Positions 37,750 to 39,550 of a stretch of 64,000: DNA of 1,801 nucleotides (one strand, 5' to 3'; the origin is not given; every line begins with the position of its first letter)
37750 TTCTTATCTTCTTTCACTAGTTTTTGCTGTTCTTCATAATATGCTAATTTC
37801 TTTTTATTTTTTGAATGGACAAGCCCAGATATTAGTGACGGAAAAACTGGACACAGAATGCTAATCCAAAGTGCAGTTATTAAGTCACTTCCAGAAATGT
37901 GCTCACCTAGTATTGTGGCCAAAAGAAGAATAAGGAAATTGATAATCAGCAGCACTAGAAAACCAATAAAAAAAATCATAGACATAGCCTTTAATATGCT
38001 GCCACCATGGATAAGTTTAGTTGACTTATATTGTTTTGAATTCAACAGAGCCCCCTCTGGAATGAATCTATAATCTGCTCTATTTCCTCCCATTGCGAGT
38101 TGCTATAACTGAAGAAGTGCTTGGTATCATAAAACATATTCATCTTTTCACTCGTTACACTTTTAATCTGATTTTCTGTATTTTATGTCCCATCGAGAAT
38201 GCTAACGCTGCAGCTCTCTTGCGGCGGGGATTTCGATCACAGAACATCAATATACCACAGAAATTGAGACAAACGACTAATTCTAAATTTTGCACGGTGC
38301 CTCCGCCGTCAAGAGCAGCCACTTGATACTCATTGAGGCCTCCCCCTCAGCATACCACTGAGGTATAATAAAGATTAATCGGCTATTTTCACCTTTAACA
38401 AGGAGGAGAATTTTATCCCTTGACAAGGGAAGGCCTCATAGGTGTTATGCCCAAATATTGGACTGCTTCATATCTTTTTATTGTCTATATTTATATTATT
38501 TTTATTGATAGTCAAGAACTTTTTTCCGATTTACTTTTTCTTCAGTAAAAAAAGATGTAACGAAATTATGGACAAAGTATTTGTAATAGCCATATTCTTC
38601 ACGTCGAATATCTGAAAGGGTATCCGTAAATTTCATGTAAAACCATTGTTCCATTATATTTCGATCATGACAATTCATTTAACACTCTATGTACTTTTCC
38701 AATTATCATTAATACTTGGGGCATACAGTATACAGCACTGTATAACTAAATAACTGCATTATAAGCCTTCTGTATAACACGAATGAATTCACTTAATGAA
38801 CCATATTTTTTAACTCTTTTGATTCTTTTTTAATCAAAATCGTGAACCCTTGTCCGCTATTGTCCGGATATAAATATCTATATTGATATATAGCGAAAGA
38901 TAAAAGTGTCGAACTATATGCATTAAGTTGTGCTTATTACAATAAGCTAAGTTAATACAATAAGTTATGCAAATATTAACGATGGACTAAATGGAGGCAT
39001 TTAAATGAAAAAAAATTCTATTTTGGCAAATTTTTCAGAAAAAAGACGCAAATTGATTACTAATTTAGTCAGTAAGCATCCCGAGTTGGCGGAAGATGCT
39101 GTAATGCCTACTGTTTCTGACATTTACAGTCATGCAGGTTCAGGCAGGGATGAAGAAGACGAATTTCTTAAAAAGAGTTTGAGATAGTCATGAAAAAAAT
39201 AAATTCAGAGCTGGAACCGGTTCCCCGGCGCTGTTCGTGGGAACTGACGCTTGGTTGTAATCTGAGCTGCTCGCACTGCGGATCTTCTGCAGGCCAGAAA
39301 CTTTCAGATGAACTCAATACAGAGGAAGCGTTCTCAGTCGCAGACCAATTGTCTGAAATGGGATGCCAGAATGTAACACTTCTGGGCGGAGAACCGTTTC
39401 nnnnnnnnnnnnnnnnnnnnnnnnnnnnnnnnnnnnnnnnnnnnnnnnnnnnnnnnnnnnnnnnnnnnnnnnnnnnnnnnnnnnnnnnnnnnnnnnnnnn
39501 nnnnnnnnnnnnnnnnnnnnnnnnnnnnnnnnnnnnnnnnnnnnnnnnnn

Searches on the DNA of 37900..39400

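Call 103: search_rna_families(source=window, start=37900, end=39400, threshold=evalue, max_evalue=1)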
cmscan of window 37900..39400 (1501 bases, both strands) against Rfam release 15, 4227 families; matches with E-value up to 1: 2.
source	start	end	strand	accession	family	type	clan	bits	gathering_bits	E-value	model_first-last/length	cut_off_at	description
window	38500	38551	-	RF00536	snoMe28S-Cm3227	Gene; snRNA; snoRNA; CD-box;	-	24.6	43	0.66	1-82/82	no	Small nucleolar RNA Me28S-Cm3227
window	39015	39085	+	RF01051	c-di-GMP-I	Cis-reg; riboswitch;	CL00126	20.8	35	0.27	1-87/87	no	c-di-GMP-I riboswitch aptamer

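Call 106: search_rna_families(source=window, start=38950, end=39200, threshold=evalue, max_evalue=5, show_alignments=2)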
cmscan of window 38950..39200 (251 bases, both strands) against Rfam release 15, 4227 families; matches with E-value up to 5: 3.
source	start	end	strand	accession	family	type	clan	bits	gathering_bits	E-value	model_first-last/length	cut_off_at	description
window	39015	39085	+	RF01051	c-di-GMP-I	Cis-reg; riboswitch;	CL00126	20.8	35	0.045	1-87/87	no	c-di-GMP-I riboswitch aptamer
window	39009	39044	-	RF00480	HIV_FE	Cis-reg; frameshift_element;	-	20.4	45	0.99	1-52/52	no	HIV Ribosomal frameshift signal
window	39005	39072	-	RF00611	SNORD111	Gene; snRNA; snoRNA; CD-box;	-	20.2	46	0.32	1-89/89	no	Small nucleolar RNA SNORD111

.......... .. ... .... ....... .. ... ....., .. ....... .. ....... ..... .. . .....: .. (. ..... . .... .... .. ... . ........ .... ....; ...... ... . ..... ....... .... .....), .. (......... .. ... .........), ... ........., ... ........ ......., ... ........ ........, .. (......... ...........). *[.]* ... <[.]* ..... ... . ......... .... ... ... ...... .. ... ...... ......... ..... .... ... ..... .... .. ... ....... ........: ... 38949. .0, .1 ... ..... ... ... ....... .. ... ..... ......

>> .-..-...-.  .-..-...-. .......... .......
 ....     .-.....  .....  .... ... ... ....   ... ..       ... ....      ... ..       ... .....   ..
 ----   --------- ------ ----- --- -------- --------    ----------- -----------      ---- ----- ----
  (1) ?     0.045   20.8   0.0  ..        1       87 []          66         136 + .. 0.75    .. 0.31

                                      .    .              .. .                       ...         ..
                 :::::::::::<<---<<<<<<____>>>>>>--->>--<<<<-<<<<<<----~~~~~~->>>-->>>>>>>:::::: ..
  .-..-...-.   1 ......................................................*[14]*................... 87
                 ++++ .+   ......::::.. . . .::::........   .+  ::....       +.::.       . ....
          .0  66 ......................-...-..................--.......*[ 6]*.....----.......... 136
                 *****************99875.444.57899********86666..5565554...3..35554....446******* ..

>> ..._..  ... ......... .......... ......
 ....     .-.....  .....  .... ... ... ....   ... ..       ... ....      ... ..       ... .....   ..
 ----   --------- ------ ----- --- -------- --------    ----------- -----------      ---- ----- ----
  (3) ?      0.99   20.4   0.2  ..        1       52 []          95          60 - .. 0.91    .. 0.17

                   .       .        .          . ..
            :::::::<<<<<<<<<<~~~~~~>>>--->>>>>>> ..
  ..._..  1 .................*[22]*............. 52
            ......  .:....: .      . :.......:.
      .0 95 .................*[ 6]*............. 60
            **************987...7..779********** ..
